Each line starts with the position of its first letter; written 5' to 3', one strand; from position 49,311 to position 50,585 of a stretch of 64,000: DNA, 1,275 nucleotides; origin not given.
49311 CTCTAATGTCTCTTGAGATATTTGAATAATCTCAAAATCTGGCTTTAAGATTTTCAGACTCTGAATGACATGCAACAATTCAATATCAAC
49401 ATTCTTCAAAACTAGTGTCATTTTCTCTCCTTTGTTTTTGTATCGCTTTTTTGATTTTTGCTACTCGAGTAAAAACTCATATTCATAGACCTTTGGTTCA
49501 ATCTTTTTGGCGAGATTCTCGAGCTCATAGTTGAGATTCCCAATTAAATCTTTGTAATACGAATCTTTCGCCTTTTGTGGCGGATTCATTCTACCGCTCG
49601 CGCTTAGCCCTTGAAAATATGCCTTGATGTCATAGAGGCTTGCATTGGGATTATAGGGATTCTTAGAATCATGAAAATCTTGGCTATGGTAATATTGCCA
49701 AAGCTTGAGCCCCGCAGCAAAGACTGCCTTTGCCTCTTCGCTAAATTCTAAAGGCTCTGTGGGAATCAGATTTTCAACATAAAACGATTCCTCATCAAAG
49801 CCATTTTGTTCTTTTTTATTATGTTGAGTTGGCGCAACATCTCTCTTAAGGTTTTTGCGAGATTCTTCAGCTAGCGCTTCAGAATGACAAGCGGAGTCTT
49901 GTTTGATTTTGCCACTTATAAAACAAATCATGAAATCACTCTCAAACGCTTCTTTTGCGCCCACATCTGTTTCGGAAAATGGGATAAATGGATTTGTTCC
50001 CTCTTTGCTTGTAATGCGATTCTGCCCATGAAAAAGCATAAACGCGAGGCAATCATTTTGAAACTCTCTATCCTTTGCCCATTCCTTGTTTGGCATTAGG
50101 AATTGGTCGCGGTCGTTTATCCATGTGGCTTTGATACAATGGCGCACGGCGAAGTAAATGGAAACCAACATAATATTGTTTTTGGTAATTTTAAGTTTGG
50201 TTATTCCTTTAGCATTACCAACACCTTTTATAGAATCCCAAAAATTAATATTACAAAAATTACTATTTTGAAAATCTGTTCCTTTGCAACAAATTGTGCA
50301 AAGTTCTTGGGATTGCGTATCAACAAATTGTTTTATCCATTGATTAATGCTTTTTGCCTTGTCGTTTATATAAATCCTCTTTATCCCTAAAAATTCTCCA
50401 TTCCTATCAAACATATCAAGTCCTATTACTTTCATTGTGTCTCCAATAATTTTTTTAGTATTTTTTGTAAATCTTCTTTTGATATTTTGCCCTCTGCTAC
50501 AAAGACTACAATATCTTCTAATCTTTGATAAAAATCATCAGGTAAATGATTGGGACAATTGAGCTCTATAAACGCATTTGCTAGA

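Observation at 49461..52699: Type IIG-like nuclease-methylase separated from its putative TRD by a Doc toxin-antitoxin cassette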

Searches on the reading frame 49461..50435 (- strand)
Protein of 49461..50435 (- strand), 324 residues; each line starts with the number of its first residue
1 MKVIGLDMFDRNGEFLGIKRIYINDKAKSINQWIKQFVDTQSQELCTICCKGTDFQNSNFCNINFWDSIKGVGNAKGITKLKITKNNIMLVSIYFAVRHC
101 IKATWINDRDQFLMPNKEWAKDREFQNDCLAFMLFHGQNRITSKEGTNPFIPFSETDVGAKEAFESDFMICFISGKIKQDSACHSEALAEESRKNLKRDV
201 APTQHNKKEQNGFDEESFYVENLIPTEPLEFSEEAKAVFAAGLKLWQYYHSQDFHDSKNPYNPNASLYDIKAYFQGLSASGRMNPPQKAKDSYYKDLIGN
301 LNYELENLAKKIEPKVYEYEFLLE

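Call 3: search_protein_families(library=pfam, proteins=[window:49461-50435:-], max_evalue=0.1)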
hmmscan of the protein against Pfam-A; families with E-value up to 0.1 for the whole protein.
window:49461-50435:- (324 aa): 1 family
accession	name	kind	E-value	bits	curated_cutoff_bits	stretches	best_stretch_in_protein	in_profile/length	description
PF06937.16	EURL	-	0.018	14.9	24.7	1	38-76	10-48/283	EURL protein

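Call 4: search_protein_families(library=ncbifam, proteins=[window:49461-50435:-], max_evalue=0.1)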
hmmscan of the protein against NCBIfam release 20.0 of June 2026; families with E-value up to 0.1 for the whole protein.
window:49461-50435:- (324 aa): 0 families

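Call 5: search_protein_families(library=padloc, proteins=[window:49461-50435:-], max_evalue=0.1)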
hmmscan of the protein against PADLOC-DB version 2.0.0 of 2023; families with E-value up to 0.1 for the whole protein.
window:49461-50435:- (324 aa): 0 families

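Call 7: search_solved_structures(query=window:49461-50435:-, max_evalue=1, show_alignments=2)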
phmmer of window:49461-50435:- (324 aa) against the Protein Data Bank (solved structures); distinct sequences matched with E-value up to 1: 1.
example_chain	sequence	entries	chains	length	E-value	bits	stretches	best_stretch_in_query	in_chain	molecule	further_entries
4gcm_A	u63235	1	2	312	0.019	17.6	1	95-175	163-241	Thioredoxin reductase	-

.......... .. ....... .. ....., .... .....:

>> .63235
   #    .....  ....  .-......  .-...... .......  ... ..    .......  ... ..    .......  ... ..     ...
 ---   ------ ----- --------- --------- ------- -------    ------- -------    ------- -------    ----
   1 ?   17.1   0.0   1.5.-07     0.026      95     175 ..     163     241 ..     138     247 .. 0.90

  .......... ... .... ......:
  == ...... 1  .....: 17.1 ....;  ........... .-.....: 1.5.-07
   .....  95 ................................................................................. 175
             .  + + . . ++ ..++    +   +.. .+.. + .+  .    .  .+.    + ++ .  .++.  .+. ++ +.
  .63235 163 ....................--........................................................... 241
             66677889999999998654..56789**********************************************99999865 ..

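Call 8: find_homologous_proteins(query=window:49461-50435:-)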
Query window:49461-50435:- (324 aa): 1189 proteins with E <= 0.001 among 1850 candidates; the best 120 are listed.
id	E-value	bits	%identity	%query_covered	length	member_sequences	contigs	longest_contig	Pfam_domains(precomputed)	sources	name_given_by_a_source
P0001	2.2e-221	752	100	100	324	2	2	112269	-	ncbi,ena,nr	ncbi:MAG: hypothetical protein K2N12_00965 [Helicobacter sp.]|nr:hypothetical protein [Helicobacter 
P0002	2.0e-164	565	78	100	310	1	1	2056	-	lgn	-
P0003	4.6e-145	501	72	100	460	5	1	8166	-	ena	-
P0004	6.2e-139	481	87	75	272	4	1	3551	-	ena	-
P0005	1.4e-124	434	67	100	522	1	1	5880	-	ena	-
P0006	2.9e-120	420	61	100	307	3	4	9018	-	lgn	-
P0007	6.7e-120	418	60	99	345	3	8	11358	-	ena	-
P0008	1.1e-119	418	88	65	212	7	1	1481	-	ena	-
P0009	2.7e-118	413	62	100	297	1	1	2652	-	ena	-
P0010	3.1e-118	413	58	99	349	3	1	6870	-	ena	-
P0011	5.8e-118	412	61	100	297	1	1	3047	-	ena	-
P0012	2.3e-117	410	60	100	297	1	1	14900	-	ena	-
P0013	4.1e-117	409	61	99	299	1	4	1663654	-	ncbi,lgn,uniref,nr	ncbi:hypothetical protein BCM35_02585 [Helicobacter winghamensis]|uniref:hypothetical protein n=1 Ta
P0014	4.6e-117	409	60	100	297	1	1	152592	-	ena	-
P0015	4.7e-117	409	61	100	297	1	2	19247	-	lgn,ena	-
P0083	3.5e-90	321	52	100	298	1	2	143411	-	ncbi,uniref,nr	ncbi:hypothetical protein [Campylobacter helveticus]|uniref:hypothetical protein n=1 Tax=Campylobact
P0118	7.0e-87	310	50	99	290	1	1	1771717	-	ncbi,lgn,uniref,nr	ncbi:hypothetical protein Hc94105_0021 [Helicobacter cinaedi]|uniref:hypothetical protein n=1 Tax=He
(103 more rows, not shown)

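Call 9: find_encoding_contigs(protein=P0013, flank=6000, max_places=2)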
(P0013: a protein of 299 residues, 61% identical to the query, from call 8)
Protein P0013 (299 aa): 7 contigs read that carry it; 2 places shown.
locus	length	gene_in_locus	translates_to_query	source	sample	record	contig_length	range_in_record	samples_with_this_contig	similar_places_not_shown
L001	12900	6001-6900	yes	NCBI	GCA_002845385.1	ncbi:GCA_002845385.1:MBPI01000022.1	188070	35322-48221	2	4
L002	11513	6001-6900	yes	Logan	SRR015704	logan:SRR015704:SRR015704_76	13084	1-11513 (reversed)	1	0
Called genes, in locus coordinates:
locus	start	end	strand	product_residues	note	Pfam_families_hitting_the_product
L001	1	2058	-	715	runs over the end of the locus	PF13328:HD_4, PF01966:HD, PF04607:RelA_SpoT, PF02824:TGS, PF01842:ACT (weak)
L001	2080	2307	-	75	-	PF01192:RNA_pol_Rpb6 (weak)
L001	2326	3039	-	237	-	PF00696:AA_kinase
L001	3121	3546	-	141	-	-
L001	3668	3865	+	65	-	-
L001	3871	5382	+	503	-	-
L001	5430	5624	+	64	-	-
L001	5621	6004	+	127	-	PF02661:Fic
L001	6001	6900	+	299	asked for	-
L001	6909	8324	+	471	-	PF03853:YjeF_N, PF01256:Carb_kinase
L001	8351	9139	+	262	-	PF05690:ThiG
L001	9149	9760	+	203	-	PF13114:RecO_N_2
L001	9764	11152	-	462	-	PF00005:ABC_tran (faint), PF00071:Ras (faint), PF01926:MMR_HSR1, PF02421:FeoB_N (weak), PF01926:MMR_HSR1, PF02421:FeoB_N, PF00009:GTP_EFTU, PF14714:KH_dom-like, +4 more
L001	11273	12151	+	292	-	PF00892:EamA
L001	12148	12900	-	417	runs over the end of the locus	PF09903:DUF2130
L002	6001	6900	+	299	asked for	-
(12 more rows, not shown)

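Call 10: find_encoding_contigs(protein=P0118, flank=6000, max_places=2)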
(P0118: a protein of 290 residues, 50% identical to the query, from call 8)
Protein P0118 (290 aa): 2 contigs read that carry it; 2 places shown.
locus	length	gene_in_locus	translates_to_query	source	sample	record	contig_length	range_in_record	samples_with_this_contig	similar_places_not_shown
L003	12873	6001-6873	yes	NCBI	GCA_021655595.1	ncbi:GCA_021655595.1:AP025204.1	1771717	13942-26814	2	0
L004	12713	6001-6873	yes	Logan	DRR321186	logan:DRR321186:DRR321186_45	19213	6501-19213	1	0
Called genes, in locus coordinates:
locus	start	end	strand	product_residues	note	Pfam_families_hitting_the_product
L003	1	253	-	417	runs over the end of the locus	PF08245:Mur_ligase_M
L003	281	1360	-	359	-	PF00953:Glycos_transf_4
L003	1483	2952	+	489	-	PF01676:Metalloenzyme, PF06415:iPGM_N, PF01663:Phosphodiest (weak)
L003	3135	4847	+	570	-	-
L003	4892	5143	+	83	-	-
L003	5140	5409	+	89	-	PF15738:YafQ_toxin, PF05016:ParE_toxin (weak)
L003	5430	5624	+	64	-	-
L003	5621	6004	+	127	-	PF02661:Fic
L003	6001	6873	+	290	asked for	-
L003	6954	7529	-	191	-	-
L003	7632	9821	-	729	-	PF07715:Plug, PF00593:TonB_dep_Rec_b-barrel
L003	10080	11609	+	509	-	PF04851:ResIII (faint), PF00448:SRP54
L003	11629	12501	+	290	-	PF00142:Fer4_NifH, PF01656:CbiA, PF02374:ArsA_ATPase (faint), PF06564:CBP_BcsQ (weak), PF10609:ParA, PF13614:AAA_31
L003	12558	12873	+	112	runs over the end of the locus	-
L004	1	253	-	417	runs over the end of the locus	PF08245:Mur_ligase_M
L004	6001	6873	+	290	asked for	-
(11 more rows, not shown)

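Call 11: find_encoding_contigs(protein=P0083, flank=6000, max_places=2)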
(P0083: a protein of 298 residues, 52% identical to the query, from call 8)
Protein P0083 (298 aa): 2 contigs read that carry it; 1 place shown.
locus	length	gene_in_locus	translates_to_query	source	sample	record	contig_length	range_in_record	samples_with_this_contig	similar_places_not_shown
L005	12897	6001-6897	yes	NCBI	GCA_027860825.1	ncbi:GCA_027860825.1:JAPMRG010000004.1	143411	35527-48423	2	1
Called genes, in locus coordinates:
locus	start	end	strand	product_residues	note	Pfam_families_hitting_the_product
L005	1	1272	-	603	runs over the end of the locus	PF00270:DEAD, PF04851:ResIII, PF00271:Helicase_C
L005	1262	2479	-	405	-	PF00675:Peptidase_M16 (weak), PF05193:Peptidase_M16_C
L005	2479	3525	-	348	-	PF04055:Radical_SAM, PF19288:CofH_C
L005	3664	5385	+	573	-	-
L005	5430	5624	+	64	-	-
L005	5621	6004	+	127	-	PF02661:Fic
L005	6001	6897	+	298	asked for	-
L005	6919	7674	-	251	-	PF10615:DUF2470, PF01243:PNPOx_N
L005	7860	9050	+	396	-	PF05977:MFS_3, PF07690:MFS_1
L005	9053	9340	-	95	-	PF01312:Bac_export_2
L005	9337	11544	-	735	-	PF02120:Flg_hook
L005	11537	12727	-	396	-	PF00083:Sugar_tr (weak), PF07690:MFS_1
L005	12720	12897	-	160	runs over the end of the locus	-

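Call 26: find_related_loci(query=A1, collection=genome_contigs, flank=6000)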
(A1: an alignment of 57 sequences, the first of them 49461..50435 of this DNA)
Query A1 (324 aa) in genome_contigs; peptide patterns used: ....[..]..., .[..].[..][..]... (x = any residue, [..] = any of these).
599 stretches matched a pattern (row limit reached: there are more); 582 encode a relative of the query (tblastn E <= 1e-3); the best 80 are kept; 80 distinct loci.
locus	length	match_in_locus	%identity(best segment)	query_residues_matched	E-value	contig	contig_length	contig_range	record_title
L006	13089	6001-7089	57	2-324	2e-127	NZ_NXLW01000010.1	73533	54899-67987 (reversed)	Helicobacter aurati strain MIT 97-5075 H_aurati_97-5075_10_7353310.4691, whole genome shotgun sequence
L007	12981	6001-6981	59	4-324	1e-122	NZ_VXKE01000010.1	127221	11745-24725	Helicobacter canis strain CCUG 32756T contig_0000010, whole genome shotgun sequence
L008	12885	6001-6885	56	1-324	8e-105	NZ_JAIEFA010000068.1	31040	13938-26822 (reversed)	MAG: Helicobacter sp. isolate SC0397_S11_1 SC0397_S11_1_contig_68, whole genome shotgun sequence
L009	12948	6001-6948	50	1-324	5e-97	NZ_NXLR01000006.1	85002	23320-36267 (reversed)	Helicobacter marmotae strain MIT 98-6070 H_marmotae_98-6070_6_8500233.168, whole genome shotgun sequence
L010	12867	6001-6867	52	2-324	6e-94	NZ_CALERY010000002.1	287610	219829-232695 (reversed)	MAG: uncultured Helicobacter sp. isolate ERR318683_bin.69_CONCOCT_v1.1_MAG ERZ1764597.4, whole genome shotgun sequence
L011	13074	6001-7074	47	4-323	2e-93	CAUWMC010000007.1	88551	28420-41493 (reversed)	MAG: uncultured Helicobacter sp. isolate SRS10476996__bin126 genome assembly, contig: SRS10476996_NODE_91_length_88551_c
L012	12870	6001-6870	51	2-323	6e-92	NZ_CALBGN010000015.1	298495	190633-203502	MAG: uncultured Helicobacter sp. isolate ERR318692_bin.107_CONCOCT_v1.1_MAG ERZ1764598.12, whole genome shotgun sequence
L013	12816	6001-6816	50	1-324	2e-90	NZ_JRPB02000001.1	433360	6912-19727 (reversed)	Helicobacter sp. MIT 11-5569 NODE_1_length_433360_cov_85.5712, whole genome shotgun sequence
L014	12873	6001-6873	49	2-323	2e-88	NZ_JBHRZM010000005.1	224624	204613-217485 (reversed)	Helicobacter equorum strain CCUG 52199 GCM70012184_2, whole genome shotgun sequence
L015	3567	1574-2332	51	30-322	4e-87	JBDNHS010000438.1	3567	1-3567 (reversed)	MAG: Candidatus Kapaibacterium sp. isolate concoct.33.ELB k141_1011520, whole genome shotgun sequence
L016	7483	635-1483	48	7-322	2e-85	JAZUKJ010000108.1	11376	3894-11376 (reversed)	MAG: Treponema sp. isolate T1900045249_TH20190019.MAGScoT_cleanbin_000025 SGB_5728_k141_4128071, whole genome shotgun se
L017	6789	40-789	52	52-322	1e-81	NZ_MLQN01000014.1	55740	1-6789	Helicobacter sp. CLO-3 PROKKA_contig000014, whole genome shotgun sequence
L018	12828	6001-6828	46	4-324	2e-80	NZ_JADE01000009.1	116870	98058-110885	Helicobacter pametensis ATCC 51478 T391DRAFT_scaffold00005.5_C, whole genome shotgun sequence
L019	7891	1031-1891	46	4-324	4e-78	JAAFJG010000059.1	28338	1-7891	MAG: Cytophagales bacterium isolate bin11.concoct.b28b32b33.026 WN_Cytophagales_7_scaffold_59, whole genome shotgun sequ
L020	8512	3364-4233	45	1-324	4e-78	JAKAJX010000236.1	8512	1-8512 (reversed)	MAG: Bacteroidetes bacterium isolate WY4.bin32 NODE_10833_length_8512_cov_1.641860, whole genome shotgun sequence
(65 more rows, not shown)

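Call 28: predict_structure(alignment_id=A1)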
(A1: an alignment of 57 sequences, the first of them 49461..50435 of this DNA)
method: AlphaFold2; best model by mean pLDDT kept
length: 324 residues; sequences in the alignment: 57
mean_pLDDT: 63.0   pTM: 0.58
mean pLDDT of the five models: 63.0, 62.2, 58.3, 54.0, 43.8
residues with pLDDT >= 90: 38; 70-90: 87; 50-70: 99; < 50: 100
segments of 3 or more residues with pLDDT < 50: 1-3, 10-14, 53-60, 66-78, 96-115, 180-222
pLDDT, mean of each block of 10 residues (from residue 1): 49 47 55 61 62 47 51 50 64 51 34 52 80 71 63 91 84 72 35 35 31 32 68 96 94 80 84 68 54 89 90 78 52
secondary structure, 60 per line:
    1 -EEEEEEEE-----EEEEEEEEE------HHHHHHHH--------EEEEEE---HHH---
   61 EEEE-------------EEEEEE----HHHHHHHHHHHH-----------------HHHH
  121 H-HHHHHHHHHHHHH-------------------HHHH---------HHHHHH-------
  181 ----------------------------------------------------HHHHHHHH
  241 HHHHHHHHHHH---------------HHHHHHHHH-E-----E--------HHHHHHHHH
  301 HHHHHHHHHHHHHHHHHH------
elements in order: E2-9 E15-23 H30-37 E46-51 E61-64 E78-83 H88-99 H117-121 H123-135 H155-158 H168-173 H233-251 H267-275 H292-318

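Call 35: fold_search(model_id=the predicted structure, library=pdb)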
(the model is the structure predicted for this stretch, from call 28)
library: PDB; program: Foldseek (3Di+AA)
matches with E <= 10: 26; with E <= 0.001: 0
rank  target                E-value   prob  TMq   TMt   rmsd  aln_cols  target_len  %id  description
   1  2xss_A                3.8e+00  0.02  0.10  0.16  10.7       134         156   11  Crystal structure of GAFb from the human phosphodiesterase 5 (released 2011-05-18)
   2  3tca_B                5.1e+00  0.02  0.10  0.13  18.0       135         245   10  Crystal structure of the Ras-associating and pleckstrin-homology domains of RIAM (released 2012-09-26)
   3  1d1c                  5.4e+00  0.07  0.13  0.06  10.5       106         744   12  DICTYOSTELIUM MYOSIN S1DC (MOTOR DOMAIN FRAGMENT) COMPLEXED WITH N-METHYL-O-NITROPHENYL AMINOETHYLDIPHOSPHATE BERYLLIUM  (released 2000-01-12)
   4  9ca7_C                6.1e+00  0.05  0.12  0.10   9.7        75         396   13  Cryo-EM structure of human SRCAP-nucleosome complex in the fully-engaged state (composite structure) (released 2025-06-18)
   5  2xep_B                6.1e+00  0.03  0.11  0.09   6.5        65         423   14  Structural and mechanistic studies on a cephalosporin esterase from the clavulanic acid biosynthesis pathway (released 2011-06-29)
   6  2ow3_B                6.1e+00  0.01  0.07  0.07  18.3       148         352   16  Glycogen synthase kinase-3 beta in complex with bis-(indole)maleimide pyridinophane inhibitor (released 2008-02-19)
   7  2w40_A                6.4e+00  0.01  0.09  0.06  21.1       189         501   10  Crystal structure of Plasmodium falciparum glycerol kinase with bound glycerol (released 2008-12-02)
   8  2xya                  6.8e+00  0.02  0.07  0.12  14.1        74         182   16  Non-covalent inhibtors of rhinovirus 3C protease. (released 2011-04-27)
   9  3b8q_B                7.6e+00  0.03  0.11  0.12  10.2        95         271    7  Crystal structure of the VEGFR2 kinase domain in complex with a naphthamide inhibitor (released 2008-04-01)
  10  5kho_B                7.6e+00  0.02  0.10  0.20  11.7       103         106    7  Rasip1 RA domain in complex with Rap1B (released 2016-10-19)
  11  3mhw                  7.6e+00  0.01  0.06  0.08  10.8        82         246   13  The complex crystal Structure of Urokianse and 2-Aminobenzothiazole (released 2010-04-21)
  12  3nec_B                8.0e+00  0.03  0.11  0.19  11.2        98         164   14  Crystal Structure of Toxoplasma gondii Profilin (released 2010-09-29)
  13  7sv6                  8.0e+00  0.02  0.09  0.14  10.8        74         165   12  Crystal structure of SpaA-SLH/G46A/G109A in complex with 4,6-Pyr-beta-D-ManNAc-(1->4)-beta-D-GlcNAcOMe (released 2022-03-09)
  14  6woo_S                8.0e+00  0.02  0.09  0.15  13.0       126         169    7  CryoEM structure of yeast 80S ribosome with Met-tRNAiMet, eIF5B, and GDP (released 2020-09-23)
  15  6ohm_A                8.0e+00  0.01  0.08  0.05  11.0        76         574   16  Structure of tungstate bound human Phospholipase D2 catalytic domain (released 2020-02-19)
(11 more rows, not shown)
